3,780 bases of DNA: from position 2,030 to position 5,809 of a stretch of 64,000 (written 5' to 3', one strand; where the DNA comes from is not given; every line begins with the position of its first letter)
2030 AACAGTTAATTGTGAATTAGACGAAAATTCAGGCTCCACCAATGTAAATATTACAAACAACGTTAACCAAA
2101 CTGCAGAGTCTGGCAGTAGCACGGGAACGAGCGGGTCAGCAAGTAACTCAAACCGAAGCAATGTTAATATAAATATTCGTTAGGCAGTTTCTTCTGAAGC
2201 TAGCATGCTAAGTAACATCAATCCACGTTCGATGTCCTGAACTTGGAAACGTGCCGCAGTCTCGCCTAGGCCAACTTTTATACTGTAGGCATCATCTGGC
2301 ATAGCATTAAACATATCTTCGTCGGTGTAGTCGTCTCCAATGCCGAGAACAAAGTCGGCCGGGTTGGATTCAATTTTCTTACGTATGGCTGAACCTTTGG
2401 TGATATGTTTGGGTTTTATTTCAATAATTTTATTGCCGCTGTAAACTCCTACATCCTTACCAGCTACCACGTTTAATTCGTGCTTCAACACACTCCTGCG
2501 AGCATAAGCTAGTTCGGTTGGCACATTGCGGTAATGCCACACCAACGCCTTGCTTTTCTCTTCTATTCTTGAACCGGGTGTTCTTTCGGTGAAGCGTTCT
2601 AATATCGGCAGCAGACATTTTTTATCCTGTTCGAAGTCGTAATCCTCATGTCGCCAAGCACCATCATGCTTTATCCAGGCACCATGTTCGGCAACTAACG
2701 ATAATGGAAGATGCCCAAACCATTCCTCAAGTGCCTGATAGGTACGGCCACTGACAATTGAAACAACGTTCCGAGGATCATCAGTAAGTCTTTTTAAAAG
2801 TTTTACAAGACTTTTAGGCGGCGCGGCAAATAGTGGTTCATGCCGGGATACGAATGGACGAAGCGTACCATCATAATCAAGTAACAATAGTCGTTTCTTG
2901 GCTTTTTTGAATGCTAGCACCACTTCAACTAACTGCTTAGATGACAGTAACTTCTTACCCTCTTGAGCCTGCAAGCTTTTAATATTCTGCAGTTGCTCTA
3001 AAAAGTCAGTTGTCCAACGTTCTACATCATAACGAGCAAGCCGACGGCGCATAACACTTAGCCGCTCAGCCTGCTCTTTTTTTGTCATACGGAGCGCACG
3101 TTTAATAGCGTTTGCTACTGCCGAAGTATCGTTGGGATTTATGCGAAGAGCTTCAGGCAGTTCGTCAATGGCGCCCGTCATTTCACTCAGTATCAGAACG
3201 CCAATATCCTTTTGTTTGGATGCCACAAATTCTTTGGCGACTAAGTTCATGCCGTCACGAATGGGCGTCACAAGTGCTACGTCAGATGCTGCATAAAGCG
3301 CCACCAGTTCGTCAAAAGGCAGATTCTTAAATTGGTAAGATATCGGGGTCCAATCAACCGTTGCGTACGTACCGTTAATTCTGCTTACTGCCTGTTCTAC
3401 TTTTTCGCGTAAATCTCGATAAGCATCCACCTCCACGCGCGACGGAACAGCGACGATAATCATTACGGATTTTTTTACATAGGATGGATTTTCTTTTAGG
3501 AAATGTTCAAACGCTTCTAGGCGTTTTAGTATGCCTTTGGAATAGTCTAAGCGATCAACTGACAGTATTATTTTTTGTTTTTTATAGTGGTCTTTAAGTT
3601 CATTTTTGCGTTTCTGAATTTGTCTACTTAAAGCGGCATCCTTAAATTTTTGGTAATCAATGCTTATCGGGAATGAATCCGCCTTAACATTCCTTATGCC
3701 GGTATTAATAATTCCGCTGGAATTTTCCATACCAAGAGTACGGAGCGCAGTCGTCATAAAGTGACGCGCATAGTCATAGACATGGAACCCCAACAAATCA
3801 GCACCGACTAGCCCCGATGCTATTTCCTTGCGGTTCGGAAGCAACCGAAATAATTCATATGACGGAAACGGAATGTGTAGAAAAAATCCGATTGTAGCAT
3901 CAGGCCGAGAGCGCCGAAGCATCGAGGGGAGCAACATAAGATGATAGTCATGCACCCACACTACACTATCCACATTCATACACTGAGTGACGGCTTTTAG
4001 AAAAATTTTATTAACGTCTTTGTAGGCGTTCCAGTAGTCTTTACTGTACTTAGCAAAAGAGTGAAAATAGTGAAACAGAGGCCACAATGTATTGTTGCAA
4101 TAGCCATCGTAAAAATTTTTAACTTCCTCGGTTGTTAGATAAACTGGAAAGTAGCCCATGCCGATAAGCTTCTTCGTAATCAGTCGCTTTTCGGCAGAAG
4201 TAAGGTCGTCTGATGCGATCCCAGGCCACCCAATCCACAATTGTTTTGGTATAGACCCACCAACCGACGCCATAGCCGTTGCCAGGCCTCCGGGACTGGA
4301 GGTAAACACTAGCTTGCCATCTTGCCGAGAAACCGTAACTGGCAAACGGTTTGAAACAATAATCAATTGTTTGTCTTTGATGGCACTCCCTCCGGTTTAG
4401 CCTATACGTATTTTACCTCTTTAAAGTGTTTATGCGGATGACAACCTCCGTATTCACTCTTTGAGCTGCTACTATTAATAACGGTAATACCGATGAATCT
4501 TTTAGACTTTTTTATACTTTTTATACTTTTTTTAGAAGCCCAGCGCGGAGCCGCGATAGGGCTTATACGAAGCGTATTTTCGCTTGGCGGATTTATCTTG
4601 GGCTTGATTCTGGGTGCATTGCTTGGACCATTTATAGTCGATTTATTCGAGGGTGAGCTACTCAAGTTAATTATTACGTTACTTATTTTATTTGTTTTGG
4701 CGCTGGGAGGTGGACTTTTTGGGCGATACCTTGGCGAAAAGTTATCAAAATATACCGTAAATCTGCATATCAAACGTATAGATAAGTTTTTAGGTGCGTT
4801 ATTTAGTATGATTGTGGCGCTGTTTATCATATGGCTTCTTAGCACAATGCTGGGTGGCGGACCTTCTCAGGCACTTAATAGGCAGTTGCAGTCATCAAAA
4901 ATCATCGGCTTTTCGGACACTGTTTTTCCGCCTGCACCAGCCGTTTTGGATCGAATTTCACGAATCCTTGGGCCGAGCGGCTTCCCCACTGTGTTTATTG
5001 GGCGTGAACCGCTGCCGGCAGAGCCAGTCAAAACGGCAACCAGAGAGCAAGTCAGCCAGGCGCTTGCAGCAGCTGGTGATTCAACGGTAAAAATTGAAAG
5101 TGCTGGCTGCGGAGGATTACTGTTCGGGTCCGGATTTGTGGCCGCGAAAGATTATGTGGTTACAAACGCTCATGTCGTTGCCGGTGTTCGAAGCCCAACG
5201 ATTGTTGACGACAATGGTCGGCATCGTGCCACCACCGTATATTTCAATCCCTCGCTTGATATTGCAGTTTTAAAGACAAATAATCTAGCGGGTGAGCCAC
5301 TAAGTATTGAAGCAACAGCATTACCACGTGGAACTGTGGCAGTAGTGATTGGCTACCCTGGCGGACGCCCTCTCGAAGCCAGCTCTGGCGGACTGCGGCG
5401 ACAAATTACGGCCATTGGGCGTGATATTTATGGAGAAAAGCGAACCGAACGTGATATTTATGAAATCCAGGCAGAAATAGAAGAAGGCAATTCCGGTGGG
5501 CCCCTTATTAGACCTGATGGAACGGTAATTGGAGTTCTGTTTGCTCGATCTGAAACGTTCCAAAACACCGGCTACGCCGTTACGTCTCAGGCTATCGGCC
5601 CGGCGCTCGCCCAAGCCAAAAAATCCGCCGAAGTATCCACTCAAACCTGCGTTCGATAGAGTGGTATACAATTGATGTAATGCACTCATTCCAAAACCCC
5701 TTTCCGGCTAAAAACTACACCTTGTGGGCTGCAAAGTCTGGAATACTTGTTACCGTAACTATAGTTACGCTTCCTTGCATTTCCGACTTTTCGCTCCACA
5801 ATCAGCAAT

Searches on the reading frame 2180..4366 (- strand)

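Call 87: search_protein_families(library=pfam, proteins=[window:2180-4366:-], max_evalue=0.001)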
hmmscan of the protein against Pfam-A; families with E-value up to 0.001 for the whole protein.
window:2180-4366:- (728 aa): 4 families
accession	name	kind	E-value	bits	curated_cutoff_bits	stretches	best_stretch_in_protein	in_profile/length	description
PF00982.27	Glyco_transf_20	-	1.6e-153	512.3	32.5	1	2-460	4-472/473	Glycosyltransferase family 20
PF02358.22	Trehalose_PPase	-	6.7e-45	153.5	27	1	495-692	1-206/235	Trehalose-phosphatase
PF08282.18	Hydrolase_3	-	4.3e-06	27.1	20.9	0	639-689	170-222/255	haloacid dehalogenase-like hydrolase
PF00534.26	Glycos_transf_1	-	0.00042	20.3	26.4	0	258-295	9-47/172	Glycosyl transferases group 1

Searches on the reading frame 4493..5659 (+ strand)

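Call 87: search_protein_families(library=pfam, proteins=[window:4493-5659:+], max_evalue=0.001)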
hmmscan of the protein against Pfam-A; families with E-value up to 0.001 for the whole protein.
window:4493-5659:+ (388 aa): 3 families
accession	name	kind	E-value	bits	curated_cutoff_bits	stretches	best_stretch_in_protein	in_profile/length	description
PF13365.12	Trypsin_2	-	1.7e-23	84.4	27.6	1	212-348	1-144/144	Trypsin-like peptidase domain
PF02674.22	Colicin_V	-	2.4e-16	60.4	29.3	1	4-142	1-140/144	Colicin V production protein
PF00089.32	Trypsin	-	1.1e-13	52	20.6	1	209-354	24-200/220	Trypsin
